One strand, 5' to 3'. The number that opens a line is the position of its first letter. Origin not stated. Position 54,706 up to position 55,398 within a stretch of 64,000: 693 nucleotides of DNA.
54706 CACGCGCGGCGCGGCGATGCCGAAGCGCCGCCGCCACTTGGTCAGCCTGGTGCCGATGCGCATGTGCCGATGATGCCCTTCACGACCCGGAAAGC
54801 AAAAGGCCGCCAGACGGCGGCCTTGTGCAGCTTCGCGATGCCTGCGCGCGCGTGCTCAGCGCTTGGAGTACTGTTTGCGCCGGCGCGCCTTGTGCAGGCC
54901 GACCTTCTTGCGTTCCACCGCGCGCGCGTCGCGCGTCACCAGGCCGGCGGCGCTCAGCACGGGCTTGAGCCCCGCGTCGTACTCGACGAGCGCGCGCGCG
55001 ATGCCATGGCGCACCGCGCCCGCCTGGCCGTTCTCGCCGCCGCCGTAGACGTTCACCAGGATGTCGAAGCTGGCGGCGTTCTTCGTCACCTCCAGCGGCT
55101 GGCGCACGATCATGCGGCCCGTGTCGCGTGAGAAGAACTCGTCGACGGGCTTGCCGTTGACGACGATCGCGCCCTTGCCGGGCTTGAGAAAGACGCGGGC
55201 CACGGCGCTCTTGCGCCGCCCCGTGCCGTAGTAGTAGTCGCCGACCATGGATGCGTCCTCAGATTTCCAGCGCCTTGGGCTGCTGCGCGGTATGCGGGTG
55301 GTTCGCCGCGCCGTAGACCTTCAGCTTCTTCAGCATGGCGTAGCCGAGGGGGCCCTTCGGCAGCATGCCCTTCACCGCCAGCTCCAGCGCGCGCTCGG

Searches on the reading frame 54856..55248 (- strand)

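Call 18: search_protein_families(library=ncbifam, proteins=[window:54856-55248:-])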
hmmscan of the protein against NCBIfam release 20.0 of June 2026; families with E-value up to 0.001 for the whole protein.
window:54856-55248:- (130 aa): 3 families
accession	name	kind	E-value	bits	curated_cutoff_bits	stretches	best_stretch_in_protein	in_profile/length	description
NF001099.0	PRK00132.1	equivalog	4.3e-55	185.5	112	1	5-130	5-130/130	30S ribosomal protein S9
NF001749.0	PRK00474.1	equivalog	1.2e-24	87.1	147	1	9-130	8-134/134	30S ribosomal protein S9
TIGR03627.1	uS9_arch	equivalog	1.5e-24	86.8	162.75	1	9-130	5-130/130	30S ribosomal protein S9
